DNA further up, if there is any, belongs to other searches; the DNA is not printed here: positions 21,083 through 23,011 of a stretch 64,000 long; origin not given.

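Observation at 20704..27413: Compact HdrC-HdrB-HdrA-MvhD + soluble SdhB/SdhA-like + HybD-like operon: candidate flavin-based bifurcating fumarate reductase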

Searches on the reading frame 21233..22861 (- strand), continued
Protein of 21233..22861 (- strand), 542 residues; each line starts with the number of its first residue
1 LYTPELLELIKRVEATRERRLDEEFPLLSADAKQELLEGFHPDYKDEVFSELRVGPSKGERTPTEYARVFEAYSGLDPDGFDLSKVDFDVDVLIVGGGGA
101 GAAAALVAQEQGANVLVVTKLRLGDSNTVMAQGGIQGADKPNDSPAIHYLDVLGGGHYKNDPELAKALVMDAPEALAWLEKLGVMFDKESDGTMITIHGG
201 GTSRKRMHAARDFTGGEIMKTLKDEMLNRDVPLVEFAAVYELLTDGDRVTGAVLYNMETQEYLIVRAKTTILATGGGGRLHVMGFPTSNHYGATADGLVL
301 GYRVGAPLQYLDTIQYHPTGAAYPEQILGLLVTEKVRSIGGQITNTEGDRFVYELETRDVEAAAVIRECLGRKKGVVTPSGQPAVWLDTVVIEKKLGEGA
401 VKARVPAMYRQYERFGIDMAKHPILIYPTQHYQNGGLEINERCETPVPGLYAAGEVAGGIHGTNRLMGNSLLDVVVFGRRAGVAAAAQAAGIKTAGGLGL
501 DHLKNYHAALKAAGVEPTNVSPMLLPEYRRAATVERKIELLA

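Call 55: search_protein_families(library=ncbifam, proteins=[L010:6795-7772:+, L010:7775-9229:+, L028:15301-16317:+, L028:16314-17384:+, L028:17374-18195:+, L028:7687-9189:+, L003:4471-5589:+, L031:7922-9115:+, L043:6622-7626:+, L043:11939-12724:+], max_evalue=1e-8)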
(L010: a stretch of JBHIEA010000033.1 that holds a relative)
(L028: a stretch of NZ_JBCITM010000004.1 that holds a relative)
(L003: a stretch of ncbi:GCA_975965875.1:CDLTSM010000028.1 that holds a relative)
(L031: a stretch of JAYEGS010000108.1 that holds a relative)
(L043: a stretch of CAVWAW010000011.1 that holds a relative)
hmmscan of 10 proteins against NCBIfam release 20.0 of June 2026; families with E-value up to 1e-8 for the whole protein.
L010:6795-7772:+ (325 aa): 4 families
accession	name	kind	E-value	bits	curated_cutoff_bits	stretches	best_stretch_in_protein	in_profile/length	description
NF045875.1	F420_non_VhuG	exception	4.9e-66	222.9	450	1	3-321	4-285/286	F420-non-reducing hydrogenase subunit VhuG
NF040836.1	sulfhyd_HydD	equivalog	4.2e-23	81.9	500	1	3-262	5-213/261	NADPH-dependent hydrogenase/sulfhydrogenase 1 subunit delta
NF040831.1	sulfhyd_ShyD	equivalog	5.2e-18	65.5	460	1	4-119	1-108/240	NAD(P)-dependent hydrogenase/sulfhydrogenase 2 subunit delta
TIGR03294.1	FrhG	equivalog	1.1e-13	51.5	245.5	0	6-102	4-96/228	coenzyme F420 hydrogenase subunit gamma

L010:7775-9229:+ (484 aa): 8 families
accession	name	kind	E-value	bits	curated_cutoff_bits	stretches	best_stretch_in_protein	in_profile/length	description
NF041785.2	VhuA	equivalog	4.6e-114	381.2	800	1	4-432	3-418/418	F420-non-reducing hydrogenase Vhu subunit A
NF040828.1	sulfhyd_ShyA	equivalog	3.7e-49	167.7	700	1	5-461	3-412/415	NAD(P)-dependent hydrogenase/sulfhydrogenase 2 subunit alpha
NF033181.1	NiFeSe_hydrog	equivalog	1.9e-47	162.3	600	2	3-123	2-121/507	nickel-dependent hydrogenase large subunit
TIGR03295.1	frhA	equivalog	1.3e-46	159.4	392.5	2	2-210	2-202/412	coenzyme F420 hydrogenase subunit alpha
NF045518.1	H2_NiFeSe_large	exception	4.5e-46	157.7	780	2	4-200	3-202/485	NiFeSe hydrogenase large subunit HysA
NF040832.1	sulfhyd_HydA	equivalog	8.1e-34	117.4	880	1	4-461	4-423/426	NADPH-dependent hydrogenase/sulfhydrogenase 1 subunit alpha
NF007778.0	PRK10467.1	equivalog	4.5e-23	81.3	969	1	1-115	1-114/567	hydrogenase 2 large subunit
NF007550.0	PRK10170.1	equivalog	5.4e-19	68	1101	1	3-114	17-128/597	Ni/Fe-hydrogenase large subunit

L028:15301-16317:+ (338 aa): 0 families

L028:16314-17384:+ (356 aa): 3 families
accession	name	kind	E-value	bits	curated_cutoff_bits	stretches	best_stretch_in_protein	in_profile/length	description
TIGR02910.1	sulfite_red_A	equivalog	1.6e-46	159.1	323.15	1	12-350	13-327/334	anaerobic sulfite reductase subunit AsrA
NF040833.1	sulfhyd_HydB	equivalog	3.4e-42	144.6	750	1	66-349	58-335/367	NADPH-dependent hydrogenase/sulfhydrogenase 1 subunit beta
NF040829.1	sulfhyd_ShyB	equivalog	4.7e-42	144.2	690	2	221-349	202-329/334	NAD(P)-dependent hydrogenase/sulfhydrogenase 2 subunit beta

L028:17374-18195:+ (273 aa): 20 families
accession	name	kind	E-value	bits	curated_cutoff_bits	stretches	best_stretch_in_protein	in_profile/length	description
NF006220.0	PRK08345.1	subfamily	3.4e-62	210.3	395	1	34-261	41-283/294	cytochrome-c3 hydrogenase subunit gamma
TIGR02911.1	sulfite_red_B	equivalog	6.2e-56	189.4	288.6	1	6-263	3-254/261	anaerobic sulfite reductase subunit AsrB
NF040830.1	sulfhyd_ShyC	equivalog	1e-51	175.9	600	1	34-261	37-277/288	NAD(P)-dependent hydrogenase/sulfhydrogenase 2 subunit gamma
NF040835.1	sulfhyd_HydG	equivalog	2.5e-50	171.4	650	1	34-261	48-280/292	NADPH-dependent hydrogenase/sulfhydrogenase 1 subunit gamma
NF000796.0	PRK00054.1-1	equivalog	2.5e-50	171.1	224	1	8-267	3-237/254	dihydroorotate dehydrogenase electron transfer subunit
NF000798.0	PRK00054.1-3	equivalog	3.6e-23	82.5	219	1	37-264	32-241/244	dihydroorotate dehydrogenase electron transfer subunit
NF058606.1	GlBtMonoRdsGbcB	equivalog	7.7e-21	74.4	500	1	14-224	19-238/362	glycine betaine monooxygenase reductase subunit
NF040810.1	BenC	equivalog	2e-18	66.7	430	1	11-228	107-325/333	benzoate 1,2-dioxygenase electron transfer component BenC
NF000799.0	PRK00054.1-4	equivalog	5.2e-18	65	314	1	71-264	73-255/258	dihydroorotate dehydrogenase electron transfer subunit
TIGR01941.1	nqrF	equivalog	1.1e-17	64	295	1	56-229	227-399/405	NADH:ubiquinone reductase (Na(+)-transporting) subunit F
NF045803.1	MethMoxFADbindMmoC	equivalog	4.3e-17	61.9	500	1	32-228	136-335/343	aromatic/alkene monooxygenase hydroxylase FAD-binding subunit MmoC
NF000797.0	PRK00054.1-2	equivalog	8.6e-17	61.3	270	1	73-261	83-261/267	dihydroorotate dehydrogenase electron transfer subunit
NF004862.0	PRK06222.1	subfamily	3.3e-15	56.4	220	1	30-260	22-243/281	sulfide/dihydroorotate dehydrogenase-like FAD/NAD-binding protein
NF009414.0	PRK12778.1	equivalog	1.7e-14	53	1103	1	30-261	22-244/752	bifunctional dihydroorotate dehydrogenase B NAD binding subunit/NADPH-dependent glutamate synthase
NF008822.0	PRK11872.1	equivalog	1.3e-13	50.7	402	1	34-224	135-326/341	anthranilate 1,2-dioxygenase electron transfer component AntC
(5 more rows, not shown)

L028:7687-9189:+ (500 aa): 17 families
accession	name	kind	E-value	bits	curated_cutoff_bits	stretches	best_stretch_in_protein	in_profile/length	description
NF008909.0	PRK12273.1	subfamily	1.3e-203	677.2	510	1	32-496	3-469/474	aspartate ammonia-lyase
NF011092.0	PRK14515.1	subfamily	7.9e-192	638.3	876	1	32-496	9-473/479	aspartate ammonia-lyase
TIGR00839.1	aspA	equivalog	3.8e-190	632.8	681.2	1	35-496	1-464/468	aspartate ammonia-lyase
TIGR00979.1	fumC_II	equivalog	7.2e-144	480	664.75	1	35-489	2-457/458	class II fumarate hydratase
NF009089.0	PRK12425.1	equivalog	6e-116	388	840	1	34-493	2-462/464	class II fumarate hydratase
TIGR00838.1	argH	equivalog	2.4e-26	92.8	279.5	1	164-441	101-368/455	argininosuccinate lyase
TIGR00928.1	purB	equivalog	9.9e-24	83.9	326.2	1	162-484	89-411/436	adenylosuccinate lyase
NF008964.0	PRK12308.1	equivalog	1.7e-18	66.3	657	1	165-433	104-362/624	argininosuccinate lyase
NF006554.0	PRK09053.1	equivalog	1.4e-16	60.4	595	1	78-487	31-432/453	3-carboxy-cis,cis-muconate cycloisomerase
NF052535.1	CoM_syn_XcbC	exception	1.8e-14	53.4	575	1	167-441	108-371/495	2-phosphosulfolactate phosphatase XcbC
TIGR02426.1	protocat_pcaB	equivalog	2.7e-14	52.9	355.75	1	162-367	91-286/338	3-carboxy-cis,cis-muconate cycloisomerase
NF004631.0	PRK05975.1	equivalog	3.3e-14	52.6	371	1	161-362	99-288/352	3-carboxy-cis,cis-muconate cycloisomerase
NF002563.0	PRK02186.1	subfamily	2.6e-13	49.2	625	1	164-436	510-773/890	argininosuccinate lyase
NF005218.0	PRK06705.1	equivalog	4.8e-12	45.4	883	1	161-374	109-311/502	argininosuccinate lyase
NF052536.2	CoM_syn_XcbD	exception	1.9e-10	40.1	600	1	169-488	106-422/443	3-sulfopropionylcysteine synthase XcbD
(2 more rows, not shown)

L003:4471-5589:+ (372 aa): 0 families

L031:7922-9115:+ (397 aa): 0 families

L043:6622-7626:+ (334 aa): 0 families

L043:11939-12724:+ (261 aa): 0 families

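Call 59: predict_structure(alignment_id=A1)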
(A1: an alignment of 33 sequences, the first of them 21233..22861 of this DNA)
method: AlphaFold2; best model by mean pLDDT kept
length: 542 residues; sequences in the alignment: 33
mean_pLDDT: 74.2   pTM: 0.81
mean pLDDT of the five models: 74.2, 73.1, 72.4, 71.9, 69.8
residues with pLDDT >= 90: 130; 70-90: 230; 50-70: 97; < 50: 85
segments of 3 or more residues with pLDDT < 50: 126-155, 185-213, 276-278, 289-293, 463-469, 535-542
pLDDT, mean of each block of 10 residues (from residue 1): 79 87 74 82 82 93 85 87 94 88 94 93 57 38 38 51 75 74 55 35 29 57 86 88 95 87 95 65 61 69 89 71 61 57 85 68 85 82 83 83 69 76 81 75 94 76 45 80 97 89 95 87 53 44 32
secondary structure, 60 per line:
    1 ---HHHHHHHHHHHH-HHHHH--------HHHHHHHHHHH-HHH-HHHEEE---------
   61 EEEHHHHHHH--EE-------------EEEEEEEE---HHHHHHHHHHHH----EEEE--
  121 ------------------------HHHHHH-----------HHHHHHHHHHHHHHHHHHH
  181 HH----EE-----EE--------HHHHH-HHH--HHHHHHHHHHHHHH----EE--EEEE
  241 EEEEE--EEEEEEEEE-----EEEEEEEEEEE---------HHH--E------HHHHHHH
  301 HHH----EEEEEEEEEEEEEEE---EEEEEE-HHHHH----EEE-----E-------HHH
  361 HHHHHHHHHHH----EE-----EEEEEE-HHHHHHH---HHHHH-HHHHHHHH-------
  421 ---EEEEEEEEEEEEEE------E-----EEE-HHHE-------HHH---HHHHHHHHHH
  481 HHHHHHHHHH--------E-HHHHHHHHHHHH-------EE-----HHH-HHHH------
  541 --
elements in order: H4-15 H17-21 H30-40 E49-51 E61-63 H64-70 E88-95 H99-110 E115-118 H145-150 H162-182 H204-208 H215-228 E237-245 E248-256 E262-272 H294-303 E308-322 E326-331 H333-337 E342-344 H358-371 E383-388 H390-396 H400-404 H406-413 E424-437 E450-452 H471-490 H501-512 H531-534

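Call 61: fold_search(model_id=the predicted structure, library=pdb)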
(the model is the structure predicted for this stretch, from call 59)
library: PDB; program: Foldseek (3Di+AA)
matches with E <= 10: 1925; with E <= 0.001: 1137
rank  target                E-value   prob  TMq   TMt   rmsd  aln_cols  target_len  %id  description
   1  1kf6_A                5.8e-28  1.00  0.59  0.56   6.6       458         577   30  E. coli Quinol-Fumarate Reductase with Bound Inhibitor HQNO (released 2002-03-13)
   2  5vpn_A                1.0e-27  1.00  0.59  0.56   7.1       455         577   31  E. coli Quinol fumarate reductase FrdA E245Q mutation (released 2017-06-21)
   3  7d6v_A                3.2e-27  1.00  0.58  0.53   7.2       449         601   34  Mycobacterium smegmatis Sdh1 in complex with UQ1 (released 2021-04-07)
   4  6awf_A                3.5e-27  1.00  0.57  0.54   7.1       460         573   30  Escherichia coli quinol:fumarate reductase crystallized without dicarboxylate (released 2017-12-06)
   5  7d6x_A                5.2e-27  1.00  0.59  0.54   7.3       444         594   35  Mycobacterium smegmatis Sdh1 complex in the apo form (released 2021-04-07)
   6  6b58_C                1.3e-26  1.00  0.57  0.57   5.2       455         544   29  FrdA-SdhE assembly intermediate (released 2018-01-24)
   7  5vpn_E                3.9e-26  1.00  0.58  0.54   7.0       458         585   30  E. coli Quinol fumarate reductase FrdA E245Q mutation (released 2017-06-21)
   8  9fzl_2M               7.5e-26  1.00  0.57  0.51   7.3       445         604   30  Perkinsus marinus respiratory supercomplex CII2CIII2CIV2 in an intermediate state (released 2025-07-23)
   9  8b6g_CA               7.9e-26  1.00  0.57  0.52   7.2       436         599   31  Cryo-EM structure of succinate dehydrogenase complex (complex-II) in respiratory supercomplex of Tetrahymena thermoph (released 2023-03-29)
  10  1qlb_A                8.3e-26  1.00  0.59  0.50   7.8       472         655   27  respiratory complex II-like fumarate reductase from Wolinella succinogenes (released 1999-11-29)
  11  2fbw_A                1.0e-25  1.00  0.57  0.51   7.6       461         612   30  Avian respiratory complex II with carboxin bound (released 2005-12-20)
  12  6vax_A                1.1e-25  1.00  0.59  0.53   7.3       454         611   31  Crystal structure of human SDHA-SDHAF2 assembly intermediate (released 2020-08-26)
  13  1yq3_A                1.6e-25  1.00  0.59  0.53   7.3       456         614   31  Avian respiratory complex ii with oxaloacetate and ubiquinone (released 2005-12-20)
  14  6myr_A                1.9e-25  1.00  0.59  0.53   7.4       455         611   31  Avian mitochondrial complex II with thiapronil bound (released 2019-10-16)
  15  9kps_A                1.9e-25  1.00  0.57  0.53   7.3       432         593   31  Cryo-EM structure of Saccharomyces cerevisiae Mitochondrial Respiratory Complex II (released 2025-09-03)
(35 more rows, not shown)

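Call 67: search_protein_families(library=pfam, proteins=[L025:6606-7751:+, L025:7748-8614:+, L025:8700-10055:+, L025:10246-11136:+, L025:11133-11723:+, L038:11938-13128:+, L038:13128-14006:+, L038:13978-14550:+, L043:6622-7626:+, L037:11855-12871:-], max_evalue=0.00001)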
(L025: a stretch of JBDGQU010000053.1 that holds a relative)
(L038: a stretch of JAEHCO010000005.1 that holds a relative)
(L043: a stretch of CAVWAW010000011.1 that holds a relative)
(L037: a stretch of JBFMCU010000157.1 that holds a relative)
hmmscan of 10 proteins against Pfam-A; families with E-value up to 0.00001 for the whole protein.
L025:6606-7751:+ (381 aa): 3 families
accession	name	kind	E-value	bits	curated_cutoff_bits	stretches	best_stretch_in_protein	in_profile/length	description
PF01855.24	POR_N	-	3.7e-72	243.2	27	1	21-254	1-229/231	Pyruvate flavodoxin/ferredoxin oxidoreductase, thiamine diP-bdg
PF17147.9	PFOR_II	-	1.1e-21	77.5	27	1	279-373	1-102/102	Pyruvate:ferredoxin oxidoreductase core domain II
PF02780.25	Transketolase_C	-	3.1e-09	37.2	25.9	1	276-337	7-68/124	Transketolase, C-terminal domain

L025:7748-8614:+ (288 aa): 1 family
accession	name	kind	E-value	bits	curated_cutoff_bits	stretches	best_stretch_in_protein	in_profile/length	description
PF02775.26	TPP_enzyme_C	-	3.7e-33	114.9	21.9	1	68-215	2-151/151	Thiamine pyrophosphate enzyme, C-terminal TPP binding domain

L025:8700-10055:+ (451 aa): 2 families
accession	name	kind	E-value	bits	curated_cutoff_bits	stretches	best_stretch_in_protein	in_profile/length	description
PF00390.24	malic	-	2.8e-29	102.7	23.1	1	35-162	7-182/182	Malic enzyme, N-terminal domain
PF03949.21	Malic_M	-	8.4e-24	84.7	23.5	2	175-311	2-147/258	Malic enzyme, NAD binding domain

L025:10246-11136:+ (296 aa): 1 family
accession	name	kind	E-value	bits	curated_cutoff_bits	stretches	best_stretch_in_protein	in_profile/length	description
PF05681.19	Fumerase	-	7.5e-88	294.8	25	1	17-283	6-269/270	Fumarate hydratase (Fumerase)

L025:11133-11723:+ (196 aa): 1 family
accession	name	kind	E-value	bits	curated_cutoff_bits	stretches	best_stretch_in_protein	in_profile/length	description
PF05683.17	Fumerase_C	-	1.3e-44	152.5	22.2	1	4-180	31-204/205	Fumarase C-terminus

L038:11938-13128:+ (396 aa): 3 families
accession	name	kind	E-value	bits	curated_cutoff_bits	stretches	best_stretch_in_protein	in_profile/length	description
PF01855.24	POR_N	-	1.2e-67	228.5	27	1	33-269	4-229/231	Pyruvate flavodoxin/ferredoxin oxidoreductase, thiamine diP-bdg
PF17147.9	PFOR_II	-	2.5e-22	79.6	27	1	294-383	1-97/102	Pyruvate:ferredoxin oxidoreductase core domain II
PF02780.25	Transketolase_C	-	4.6e-07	30.2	25.9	1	289-352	5-68/124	Transketolase, C-terminal domain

L038:13128-14006:+ (292 aa): 1 family
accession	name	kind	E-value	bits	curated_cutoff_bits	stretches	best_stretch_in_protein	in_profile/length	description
PF02775.26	TPP_enzyme_C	-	1.7e-33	116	21.9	1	57-203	2-150/151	Thiamine pyrophosphate enzyme, C-terminal TPP binding domain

L038:13978-14550:+ (190 aa): 1 family
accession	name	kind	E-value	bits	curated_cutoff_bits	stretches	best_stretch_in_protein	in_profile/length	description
PF01558.24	POR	-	2.9e-32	112.6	27.4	1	21-182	1-173/173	Pyruvate ferredoxin/flavodoxin oxidoreductase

L043:6622-7626:+ (334 aa): 1 family
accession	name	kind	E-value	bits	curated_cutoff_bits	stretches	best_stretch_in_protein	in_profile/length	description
PF13449.12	Phytase-like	-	2e-09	38.2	27.6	1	119-305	69-282/284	Esterase-like activity of phytase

L037:11855-12871:- (338 aa): 1 family
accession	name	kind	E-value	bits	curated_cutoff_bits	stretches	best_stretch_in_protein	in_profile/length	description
PF01326.24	PPDK_N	-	1.6e-06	28.1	27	1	15-66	3-54/328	Pyruvate phosphate dikinase, AMP/ATP-binding domain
